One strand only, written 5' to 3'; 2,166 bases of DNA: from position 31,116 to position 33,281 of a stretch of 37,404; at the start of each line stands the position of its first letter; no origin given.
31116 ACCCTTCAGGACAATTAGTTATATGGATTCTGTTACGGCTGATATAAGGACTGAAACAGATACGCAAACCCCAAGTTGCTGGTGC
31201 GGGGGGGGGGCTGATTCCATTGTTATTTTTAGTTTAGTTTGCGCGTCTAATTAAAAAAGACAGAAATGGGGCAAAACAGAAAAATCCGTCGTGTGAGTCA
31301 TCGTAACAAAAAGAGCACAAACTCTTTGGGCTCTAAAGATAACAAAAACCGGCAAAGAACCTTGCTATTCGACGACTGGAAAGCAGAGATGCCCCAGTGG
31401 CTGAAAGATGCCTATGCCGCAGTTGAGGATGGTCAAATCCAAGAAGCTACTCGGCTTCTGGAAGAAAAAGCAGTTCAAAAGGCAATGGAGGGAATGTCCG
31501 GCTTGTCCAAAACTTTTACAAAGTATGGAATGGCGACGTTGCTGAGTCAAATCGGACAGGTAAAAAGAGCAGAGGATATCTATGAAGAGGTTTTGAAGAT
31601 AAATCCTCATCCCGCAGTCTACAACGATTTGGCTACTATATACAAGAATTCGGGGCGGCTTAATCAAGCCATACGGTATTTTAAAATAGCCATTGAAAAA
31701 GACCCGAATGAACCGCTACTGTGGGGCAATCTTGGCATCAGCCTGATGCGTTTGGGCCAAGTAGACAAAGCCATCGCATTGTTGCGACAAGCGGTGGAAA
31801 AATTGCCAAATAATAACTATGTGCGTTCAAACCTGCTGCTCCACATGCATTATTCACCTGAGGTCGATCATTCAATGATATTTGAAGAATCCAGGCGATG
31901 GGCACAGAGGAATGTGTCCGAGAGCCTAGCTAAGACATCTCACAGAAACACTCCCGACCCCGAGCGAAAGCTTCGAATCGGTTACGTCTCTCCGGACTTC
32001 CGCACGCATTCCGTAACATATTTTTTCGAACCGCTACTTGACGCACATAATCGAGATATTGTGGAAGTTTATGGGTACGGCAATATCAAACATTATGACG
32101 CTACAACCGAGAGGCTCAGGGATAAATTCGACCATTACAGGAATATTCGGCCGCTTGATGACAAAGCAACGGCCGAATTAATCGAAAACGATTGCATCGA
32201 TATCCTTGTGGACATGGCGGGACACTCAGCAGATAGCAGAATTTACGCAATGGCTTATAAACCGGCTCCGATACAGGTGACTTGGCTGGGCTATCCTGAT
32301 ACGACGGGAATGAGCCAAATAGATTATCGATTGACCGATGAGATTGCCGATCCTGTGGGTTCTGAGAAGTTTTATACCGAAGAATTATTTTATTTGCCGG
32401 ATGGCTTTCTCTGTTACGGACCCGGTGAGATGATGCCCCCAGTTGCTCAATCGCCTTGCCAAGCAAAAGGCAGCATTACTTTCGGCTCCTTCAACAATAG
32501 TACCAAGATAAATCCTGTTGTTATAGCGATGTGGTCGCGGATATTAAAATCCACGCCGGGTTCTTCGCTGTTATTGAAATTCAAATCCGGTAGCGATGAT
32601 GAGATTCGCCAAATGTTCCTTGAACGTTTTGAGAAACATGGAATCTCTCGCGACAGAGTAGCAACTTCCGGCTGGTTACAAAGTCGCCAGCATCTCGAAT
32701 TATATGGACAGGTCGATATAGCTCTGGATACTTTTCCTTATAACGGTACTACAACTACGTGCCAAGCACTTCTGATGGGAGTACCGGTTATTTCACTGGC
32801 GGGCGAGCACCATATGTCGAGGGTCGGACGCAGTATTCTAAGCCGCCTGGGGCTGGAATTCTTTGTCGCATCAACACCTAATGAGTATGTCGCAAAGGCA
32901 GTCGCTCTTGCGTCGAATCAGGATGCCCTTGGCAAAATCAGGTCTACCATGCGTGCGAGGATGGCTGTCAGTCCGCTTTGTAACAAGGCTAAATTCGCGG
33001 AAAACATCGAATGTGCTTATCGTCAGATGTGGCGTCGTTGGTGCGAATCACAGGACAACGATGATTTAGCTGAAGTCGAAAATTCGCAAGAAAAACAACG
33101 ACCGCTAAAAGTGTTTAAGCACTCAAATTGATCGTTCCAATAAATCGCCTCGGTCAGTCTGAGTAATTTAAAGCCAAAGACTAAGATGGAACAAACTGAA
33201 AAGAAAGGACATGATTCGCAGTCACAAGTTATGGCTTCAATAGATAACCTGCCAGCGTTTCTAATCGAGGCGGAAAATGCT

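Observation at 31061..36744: Three tandem TPR + GT41-like glycosyltransferase paralogs next to fliC-fliS, under their own sigma54 promoter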

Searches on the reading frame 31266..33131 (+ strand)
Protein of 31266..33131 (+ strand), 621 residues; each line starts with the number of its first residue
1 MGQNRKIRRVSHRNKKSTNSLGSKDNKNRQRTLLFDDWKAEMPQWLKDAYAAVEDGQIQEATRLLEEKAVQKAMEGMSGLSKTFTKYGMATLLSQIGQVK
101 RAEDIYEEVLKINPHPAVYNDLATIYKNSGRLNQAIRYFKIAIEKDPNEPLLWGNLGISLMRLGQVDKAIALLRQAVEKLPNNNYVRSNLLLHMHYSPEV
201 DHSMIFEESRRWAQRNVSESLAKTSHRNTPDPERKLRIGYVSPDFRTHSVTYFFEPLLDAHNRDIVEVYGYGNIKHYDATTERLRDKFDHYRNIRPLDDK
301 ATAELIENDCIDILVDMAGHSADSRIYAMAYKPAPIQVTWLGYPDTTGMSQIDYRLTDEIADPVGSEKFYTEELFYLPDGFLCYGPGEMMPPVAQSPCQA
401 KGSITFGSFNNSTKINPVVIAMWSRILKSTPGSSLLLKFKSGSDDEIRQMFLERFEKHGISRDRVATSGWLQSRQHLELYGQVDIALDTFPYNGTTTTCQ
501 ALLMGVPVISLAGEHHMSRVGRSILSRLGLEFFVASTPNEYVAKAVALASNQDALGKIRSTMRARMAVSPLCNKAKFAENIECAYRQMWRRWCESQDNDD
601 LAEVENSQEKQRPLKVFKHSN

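Call 3: search_protein_families(library=pfam, proteins=[window:31266-33131:+], max_evalue=0.01)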
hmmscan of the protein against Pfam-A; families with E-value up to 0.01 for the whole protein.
window:31266-33131:+ (621 aa): 19 families
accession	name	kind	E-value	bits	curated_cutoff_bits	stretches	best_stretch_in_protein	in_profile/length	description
PF13844.12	Glyco_transf_41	-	3.5e-58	197.6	25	2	229-390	74-237/543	Glycosyl transferase family 41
PF00515.34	TPR_1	-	2.6e-18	65.4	27.8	2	117-148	2-33/34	Tetratricopeptide repeat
PF07719.23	TPR_2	-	4.4e-18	64.3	27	2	151-183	2-34/34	Tetratricopeptide repeat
PF13428.12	TPR_14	-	3.8e-15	55.3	23.5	2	116-157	1-42/44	Tetratricopeptide repeat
PF14559.12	TPR_19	-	9.5e-15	55.1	25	1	129-187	4-62/68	Tetratricopeptide repeat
PF13181.12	TPR_8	-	7.4e-13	48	25.7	1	118-148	3-33/34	Tetratricopeptide repeat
PF13176.12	TPR_7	-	8.8e-12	44.6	27.9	0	122-150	5-35/36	Tetratricopeptide repeat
PF13432.12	TPR_16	-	8.4e-11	42.5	32.7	1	121-183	2-64/65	Tetratricopeptide repeat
PF13431.12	TPR_17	-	1.2e-10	41.3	24.4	1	139-171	2-34/34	Tetratricopeptide repeat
PF13174.12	TPR_6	-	3.8e-09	37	26.3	0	156-182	6-32/33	Tetratricopeptide repeat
PF13374.12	TPR_10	-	5.4e-09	36.2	27.5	0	155-178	7-30/42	Tetratricopeptide repeat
PF13424.12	TPR_12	-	5.8e-09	36.5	30.1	0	152-178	5-31/77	Tetratricopeptide repeat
PF13414.12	TPR_11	-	2.9e-07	30.5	26.8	1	125-164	3-42/42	TPR repeat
PF24575.1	TPR_Slam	-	1.3e-06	29.2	35.2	0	156-190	53-87/104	Surface lipoprotein assembly modifier, N-terminal TPR repeats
PF13371.12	TPR_9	-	1.6e-06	28.5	35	1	125-183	4-62/73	Tetratricopeptide repeat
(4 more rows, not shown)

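Call 4: search_protein_families(library=ncbifam, proteins=[window:31266-33131:+], max_evalue=0.01)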
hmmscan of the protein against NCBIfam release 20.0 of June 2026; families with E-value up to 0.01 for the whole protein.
window:31266-33131:+ (621 aa): 25 families
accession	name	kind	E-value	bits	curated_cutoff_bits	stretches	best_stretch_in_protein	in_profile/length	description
NF049992.1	NGTferase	equivalog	5.4e-21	74.8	1000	1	325-559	349-581/614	UDP-glucose:protein N-beta-glucosyltransferase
TIGR02917.1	PEP_TPR_lipo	equivalog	1.5e-12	46.2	312.2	1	83-191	770-878/899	XrtA/PEP-CTERM system TPR-repeat protein PrsT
NF040959.1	MamA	equivalog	5.3e-11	42.3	200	1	45-186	40-175/204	magnetosome protein MamA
TIGR02521.1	type_IV_pilW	equivalog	5.4e-11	42.5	154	1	117-179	66-128/234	type IV pilus biogenesis/stability protein PilW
NF052400.1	M48_BAM_BepA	equivalog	3e-08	32.9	570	1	67-188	291-413/483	beta-barrel assembly-enhancing protease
NF047558.1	TPR_END_plus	domain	3.5e-07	30.1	32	0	155-182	4-31/56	TPR end-of-group domain-containing protein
NF007302.0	PRK09782.1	equivalog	7.2e-07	27.5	1223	1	97-190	593-686/990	phage receptor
NF047507.1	TPR_BatC_Lepto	exception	8.9e-07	28.6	175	0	119-219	62-164/214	TPR repeat-containing protein BatC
NF033920.0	C39_PA2778_fam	equivalog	2.7e-06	27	150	1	90-178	163-252/255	PA2778 family cysteine peptidase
NF002725.1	PRK02603.1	equivalog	3.6e-06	27.1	143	1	45-133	38-123/173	photosystem I assembly protein Ycf3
NF047371.1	FlcA_CTERM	equivalog_domain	1.4e-05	23.7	300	1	118-187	440-510/646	periplasmic flagellar collar protein FlcA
TIGR02552.1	LcrH_SycD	equivalog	2.3e-05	24.1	104.8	1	87-184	22-120/136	SycD/LcrH family type III secretion system chaperone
TIGR03939.1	PGA_TPR_OMP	equivalog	6.8e-05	21.3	366.65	1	92-189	62-159/800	poly-beta-1,6 N-acetyl-D-glucosamine export porin PgaA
TIGR00990.1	3a0801s09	subfamily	8e-05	21.4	757.25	1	69-184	353-467/615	mitochondrial import receptor subunit TOM70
NF033762.1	social_mot_Tgl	equivalog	0.00023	20.6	225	1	52-185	41-171/252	social motility TPR repeat lipoprotein Tgl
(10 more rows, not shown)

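Call 14: find_related_loci(query=window:31266-33131:+, collection=genome_contigs, flank=10000)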
Query window:31266-33131:+ (621 aa) in genome_contigs; peptide patterns used: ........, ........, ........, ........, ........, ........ (x = any residue, [..] = any of these).
65 stretches matched a pattern; 13 encode a relative of the query (tblastn E <= 1e-3); 13 distinct loci.
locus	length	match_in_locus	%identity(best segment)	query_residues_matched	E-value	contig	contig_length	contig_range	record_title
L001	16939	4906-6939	43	87-599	1e-134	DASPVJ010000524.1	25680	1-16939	MAG TPA_asm: Xanthobacteraceae bacterium isolate SMAG_U12326 k141_2074709, whole genome shotgun sequence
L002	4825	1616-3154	44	89-598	8e-130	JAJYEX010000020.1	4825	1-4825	MAG: Proteobacteria bacterium isolate DBS1-1.bin70 NODE_35423_length_4825_cov_14.300128, whole genome shotgun sequence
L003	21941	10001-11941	44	89-602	2e-131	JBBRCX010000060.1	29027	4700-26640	MAG: Tepidisphaerales bacterium isolate Co_metawrap_2425 Cmw_2425_k141_1393497_length_29027_cov_12.9967, whole genome sh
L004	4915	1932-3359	42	118-594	4e-115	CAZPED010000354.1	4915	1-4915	MAG TPA_asm: uncultured Planctomycetaceae bacterium isolate binchicken_co74_159 genome assembly, contig: NODE_35262_leng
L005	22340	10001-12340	37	44-596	8e-111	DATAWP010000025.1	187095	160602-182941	MAG TPA_asm: Tepidisphaeraceae bacterium isolate SMAG_U5628 k141_1087121, whole genome shotgun sequence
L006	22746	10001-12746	38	30-593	2e-110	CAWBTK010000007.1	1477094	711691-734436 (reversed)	MAG: uncultured Planctomycetaceae bacterium isolate MFD05442.bin.3.641 genome assembly, contig: contig_4632, whole genom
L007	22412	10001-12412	37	39-596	2e-105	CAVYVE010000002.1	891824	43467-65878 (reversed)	MAG: uncultured Phycisphaerales bacterium isolate MFD03399.bin.2.24 genome assembly, contig: contig_1730, whole genome s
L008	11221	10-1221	40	191-595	2e-98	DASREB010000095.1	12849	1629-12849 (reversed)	MAG TPA_asm: Burkholderiales bacterium isolate SMAG_U9995 k141_2146863, whole genome shotgun sequence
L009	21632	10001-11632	32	45-595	3e-82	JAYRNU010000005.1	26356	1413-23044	MAG: Thiobacillus sp. isolate XM2_XAASGE4bin.36 k141_76408, whole genome shotgun sequence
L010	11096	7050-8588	44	89-598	3e-128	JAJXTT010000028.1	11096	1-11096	MAG: Proteobacteria bacterium isolate BP4.bin64 NODE_7938_length_11096_cov_6.701522, whole genome shotgun sequence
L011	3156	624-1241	30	81-205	1e-8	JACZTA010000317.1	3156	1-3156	MAG: Bacteroidetes bacterium isolate B12T1B10 B12T1B10_NODE30129, whole genome shotgun sequence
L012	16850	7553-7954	25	54-190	4e-7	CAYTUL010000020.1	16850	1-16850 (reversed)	MAG TPA_asm: uncultured Desulfobacteraceae bacterium isolate SRP323688_co1_193 genome assembly, contig: NODE_5488_length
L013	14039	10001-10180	43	132-182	2e-4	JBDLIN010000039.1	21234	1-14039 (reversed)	MAG: Bacteroidota bacterium isolate MAG032 MAG032_39, whole genome shotgun sequence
